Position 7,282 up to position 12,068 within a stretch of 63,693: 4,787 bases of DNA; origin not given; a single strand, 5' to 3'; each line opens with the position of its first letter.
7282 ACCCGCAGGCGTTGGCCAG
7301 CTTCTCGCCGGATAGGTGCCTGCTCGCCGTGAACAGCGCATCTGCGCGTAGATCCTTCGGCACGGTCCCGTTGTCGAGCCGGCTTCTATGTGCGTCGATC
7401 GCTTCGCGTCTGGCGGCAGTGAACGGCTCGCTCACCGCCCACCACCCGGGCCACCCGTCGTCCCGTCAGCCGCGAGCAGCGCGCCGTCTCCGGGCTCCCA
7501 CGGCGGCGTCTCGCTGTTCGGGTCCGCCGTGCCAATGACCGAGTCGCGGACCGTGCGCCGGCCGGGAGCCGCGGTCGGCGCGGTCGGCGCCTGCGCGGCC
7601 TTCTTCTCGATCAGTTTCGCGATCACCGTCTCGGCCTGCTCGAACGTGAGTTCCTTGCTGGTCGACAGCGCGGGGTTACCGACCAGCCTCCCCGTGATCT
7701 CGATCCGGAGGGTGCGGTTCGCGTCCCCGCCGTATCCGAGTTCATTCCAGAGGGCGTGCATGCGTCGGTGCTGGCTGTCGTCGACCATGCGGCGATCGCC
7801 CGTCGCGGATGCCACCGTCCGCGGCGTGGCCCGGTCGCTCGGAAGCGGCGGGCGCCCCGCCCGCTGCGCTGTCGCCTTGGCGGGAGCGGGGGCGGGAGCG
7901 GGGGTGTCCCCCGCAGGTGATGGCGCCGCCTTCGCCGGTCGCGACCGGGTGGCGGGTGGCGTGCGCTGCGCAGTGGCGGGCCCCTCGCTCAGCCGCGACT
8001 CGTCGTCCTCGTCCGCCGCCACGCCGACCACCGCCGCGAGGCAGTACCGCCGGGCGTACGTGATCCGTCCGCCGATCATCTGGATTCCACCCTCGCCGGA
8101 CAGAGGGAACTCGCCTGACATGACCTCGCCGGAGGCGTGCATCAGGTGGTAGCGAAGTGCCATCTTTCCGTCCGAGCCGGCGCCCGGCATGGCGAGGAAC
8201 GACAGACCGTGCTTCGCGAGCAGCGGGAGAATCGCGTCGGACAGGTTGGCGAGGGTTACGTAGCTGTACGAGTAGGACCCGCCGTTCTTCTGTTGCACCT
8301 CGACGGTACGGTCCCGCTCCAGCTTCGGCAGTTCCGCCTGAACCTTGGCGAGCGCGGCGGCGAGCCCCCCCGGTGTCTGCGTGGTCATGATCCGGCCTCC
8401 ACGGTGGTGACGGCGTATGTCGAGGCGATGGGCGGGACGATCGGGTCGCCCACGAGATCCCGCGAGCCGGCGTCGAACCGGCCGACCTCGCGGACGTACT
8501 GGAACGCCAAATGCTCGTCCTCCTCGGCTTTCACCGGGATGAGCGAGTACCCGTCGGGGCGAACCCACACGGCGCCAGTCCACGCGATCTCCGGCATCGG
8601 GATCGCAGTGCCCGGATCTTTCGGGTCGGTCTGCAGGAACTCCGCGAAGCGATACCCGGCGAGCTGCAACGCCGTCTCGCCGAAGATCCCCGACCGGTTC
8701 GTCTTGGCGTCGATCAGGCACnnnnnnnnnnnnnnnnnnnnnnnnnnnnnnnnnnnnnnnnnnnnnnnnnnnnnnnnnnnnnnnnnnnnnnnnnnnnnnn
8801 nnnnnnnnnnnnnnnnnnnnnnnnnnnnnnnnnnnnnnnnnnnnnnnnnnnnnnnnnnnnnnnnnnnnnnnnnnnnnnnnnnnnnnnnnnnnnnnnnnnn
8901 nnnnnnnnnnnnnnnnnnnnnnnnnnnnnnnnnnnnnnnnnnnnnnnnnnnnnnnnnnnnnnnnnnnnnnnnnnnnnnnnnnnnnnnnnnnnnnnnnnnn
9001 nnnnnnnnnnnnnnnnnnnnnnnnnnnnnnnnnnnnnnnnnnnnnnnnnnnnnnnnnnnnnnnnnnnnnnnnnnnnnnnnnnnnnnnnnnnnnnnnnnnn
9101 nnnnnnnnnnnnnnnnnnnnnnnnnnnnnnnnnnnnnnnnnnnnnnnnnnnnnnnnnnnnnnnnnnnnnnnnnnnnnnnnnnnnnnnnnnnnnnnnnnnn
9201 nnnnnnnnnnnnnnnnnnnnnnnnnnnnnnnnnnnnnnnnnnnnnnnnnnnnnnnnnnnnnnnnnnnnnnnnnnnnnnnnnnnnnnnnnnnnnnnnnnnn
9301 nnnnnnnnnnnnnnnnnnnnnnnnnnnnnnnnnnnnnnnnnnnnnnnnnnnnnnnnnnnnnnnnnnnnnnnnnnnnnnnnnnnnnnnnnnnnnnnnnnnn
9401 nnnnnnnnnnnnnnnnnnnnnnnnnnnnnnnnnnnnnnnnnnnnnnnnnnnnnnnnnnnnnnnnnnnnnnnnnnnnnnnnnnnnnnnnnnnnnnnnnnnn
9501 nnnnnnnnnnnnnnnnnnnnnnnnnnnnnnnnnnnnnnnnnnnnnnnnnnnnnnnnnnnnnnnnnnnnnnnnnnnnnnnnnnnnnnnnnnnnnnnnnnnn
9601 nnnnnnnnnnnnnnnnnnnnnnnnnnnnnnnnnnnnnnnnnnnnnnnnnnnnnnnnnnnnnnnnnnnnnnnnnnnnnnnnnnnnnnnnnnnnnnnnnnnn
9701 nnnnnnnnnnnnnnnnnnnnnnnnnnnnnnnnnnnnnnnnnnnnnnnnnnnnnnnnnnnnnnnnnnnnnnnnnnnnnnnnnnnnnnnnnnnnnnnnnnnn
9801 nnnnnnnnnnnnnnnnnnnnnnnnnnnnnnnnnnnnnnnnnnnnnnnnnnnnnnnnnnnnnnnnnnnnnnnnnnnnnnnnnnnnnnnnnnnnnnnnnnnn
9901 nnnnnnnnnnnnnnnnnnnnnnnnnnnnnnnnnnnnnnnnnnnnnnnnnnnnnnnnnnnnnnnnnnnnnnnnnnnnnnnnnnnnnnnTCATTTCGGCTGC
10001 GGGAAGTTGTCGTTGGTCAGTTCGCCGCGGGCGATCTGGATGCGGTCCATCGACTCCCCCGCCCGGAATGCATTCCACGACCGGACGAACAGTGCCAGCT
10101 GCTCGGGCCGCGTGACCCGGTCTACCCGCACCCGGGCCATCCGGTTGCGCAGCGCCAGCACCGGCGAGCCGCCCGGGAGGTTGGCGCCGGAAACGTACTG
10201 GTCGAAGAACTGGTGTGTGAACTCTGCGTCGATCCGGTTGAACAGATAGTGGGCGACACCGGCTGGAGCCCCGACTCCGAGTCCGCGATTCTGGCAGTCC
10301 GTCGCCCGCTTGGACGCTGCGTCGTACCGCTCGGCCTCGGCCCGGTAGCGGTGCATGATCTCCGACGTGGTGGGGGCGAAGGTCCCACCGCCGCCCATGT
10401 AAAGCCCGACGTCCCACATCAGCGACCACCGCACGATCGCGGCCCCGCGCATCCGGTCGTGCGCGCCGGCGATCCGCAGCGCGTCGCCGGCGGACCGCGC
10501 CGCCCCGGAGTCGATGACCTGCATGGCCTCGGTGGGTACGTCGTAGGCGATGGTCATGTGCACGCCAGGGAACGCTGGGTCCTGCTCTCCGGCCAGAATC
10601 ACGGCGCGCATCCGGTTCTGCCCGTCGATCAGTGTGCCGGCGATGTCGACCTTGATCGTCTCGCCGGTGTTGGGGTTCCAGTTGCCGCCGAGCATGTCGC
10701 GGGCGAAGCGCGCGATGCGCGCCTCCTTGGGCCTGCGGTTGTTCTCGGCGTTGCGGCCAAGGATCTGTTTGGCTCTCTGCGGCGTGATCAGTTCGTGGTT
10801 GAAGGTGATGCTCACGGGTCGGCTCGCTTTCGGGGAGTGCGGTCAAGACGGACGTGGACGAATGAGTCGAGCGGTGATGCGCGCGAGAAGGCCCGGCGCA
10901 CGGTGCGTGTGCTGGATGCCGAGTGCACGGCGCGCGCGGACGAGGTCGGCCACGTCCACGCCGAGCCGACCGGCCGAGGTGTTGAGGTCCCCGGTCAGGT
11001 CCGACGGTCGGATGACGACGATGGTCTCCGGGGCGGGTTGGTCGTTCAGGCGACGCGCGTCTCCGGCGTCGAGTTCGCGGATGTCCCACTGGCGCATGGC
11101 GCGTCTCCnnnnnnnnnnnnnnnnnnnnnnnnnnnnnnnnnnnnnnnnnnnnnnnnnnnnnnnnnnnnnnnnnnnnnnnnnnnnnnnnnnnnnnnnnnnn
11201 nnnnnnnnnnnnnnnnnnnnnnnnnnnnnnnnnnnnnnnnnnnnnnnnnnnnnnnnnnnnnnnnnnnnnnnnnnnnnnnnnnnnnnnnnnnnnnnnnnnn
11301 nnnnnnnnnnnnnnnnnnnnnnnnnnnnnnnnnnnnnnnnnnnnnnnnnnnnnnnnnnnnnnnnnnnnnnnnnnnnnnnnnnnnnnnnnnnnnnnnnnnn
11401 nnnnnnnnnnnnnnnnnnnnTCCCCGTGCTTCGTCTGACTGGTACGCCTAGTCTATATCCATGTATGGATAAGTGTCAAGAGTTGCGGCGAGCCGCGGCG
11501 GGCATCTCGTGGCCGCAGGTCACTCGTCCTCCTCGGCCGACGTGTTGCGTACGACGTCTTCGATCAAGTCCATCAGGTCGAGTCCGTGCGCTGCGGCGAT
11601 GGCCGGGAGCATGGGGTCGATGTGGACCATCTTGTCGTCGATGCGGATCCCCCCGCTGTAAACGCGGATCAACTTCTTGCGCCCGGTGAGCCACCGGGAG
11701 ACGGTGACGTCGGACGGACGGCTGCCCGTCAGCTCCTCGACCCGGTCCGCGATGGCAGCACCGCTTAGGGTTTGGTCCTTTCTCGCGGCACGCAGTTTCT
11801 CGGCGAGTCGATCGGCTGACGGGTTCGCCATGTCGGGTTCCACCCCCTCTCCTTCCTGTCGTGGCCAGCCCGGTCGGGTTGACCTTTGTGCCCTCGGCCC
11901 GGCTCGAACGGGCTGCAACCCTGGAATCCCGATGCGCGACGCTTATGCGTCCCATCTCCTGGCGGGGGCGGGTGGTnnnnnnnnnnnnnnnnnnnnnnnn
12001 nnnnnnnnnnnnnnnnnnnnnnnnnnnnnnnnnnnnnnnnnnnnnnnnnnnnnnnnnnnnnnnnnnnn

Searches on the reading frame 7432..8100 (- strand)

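Call 12: search_protein_families(library=ncbifam, proteins=[window:7432-8100:-], max_evalue=0.001)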
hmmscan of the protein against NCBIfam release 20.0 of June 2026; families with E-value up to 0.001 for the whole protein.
window:7432-8100:- (222 aa): 0 families

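Call 90: search_protein_families(library=pfam, proteins=[window:7432-8100:-], max_evalue=0.01)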
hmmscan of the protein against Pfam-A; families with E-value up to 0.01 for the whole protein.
window:7432-8100:- (222 aa): 2 families
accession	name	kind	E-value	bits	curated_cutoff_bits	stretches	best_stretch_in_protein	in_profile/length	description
PF04404.17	ERF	-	3.7e-06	27.4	25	1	7-44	97-134/153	ERF superfamily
PF06252.17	GemA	-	0.0024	19.2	27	0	95-127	54-77/119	Bacteriophage Mu, GemA protein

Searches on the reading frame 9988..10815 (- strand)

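Call 6: search_protein_families(library=pfam, proteins=[window:9988-10815:-], max_evalue=0.01)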
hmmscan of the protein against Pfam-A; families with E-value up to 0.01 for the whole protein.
window:9988-10815:- (275 aa): 0 families

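Call 11: search_protein_families(library=phrogs, proteins=[window:9988-10815:-], max_evalue=0.001)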
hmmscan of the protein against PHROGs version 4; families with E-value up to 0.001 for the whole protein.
window:9988-10815:- (275 aa): 1 family
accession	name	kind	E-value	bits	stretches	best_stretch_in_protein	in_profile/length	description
phrog_5931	-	unknown function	2.3e-58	198.9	1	2-275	7-278/282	-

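Call 12: search_protein_families(library=ncbifam, proteins=[window:9988-10815:-], max_evalue=0.001)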
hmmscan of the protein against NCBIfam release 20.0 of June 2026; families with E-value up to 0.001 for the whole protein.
window:9988-10815:- (275 aa): 0 families

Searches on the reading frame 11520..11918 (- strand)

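Call 90: search_protein_families(library=pfam, proteins=[window:11520-11918:-], max_evalue=0.01)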
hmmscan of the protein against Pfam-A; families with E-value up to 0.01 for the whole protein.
window:11520-11918:- (132 aa): 1 family
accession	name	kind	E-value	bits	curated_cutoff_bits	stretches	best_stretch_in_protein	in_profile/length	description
PF13565.12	HTH_32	-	0.0062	17.5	33.7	1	35-77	30-73/73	Homeodomain-like domain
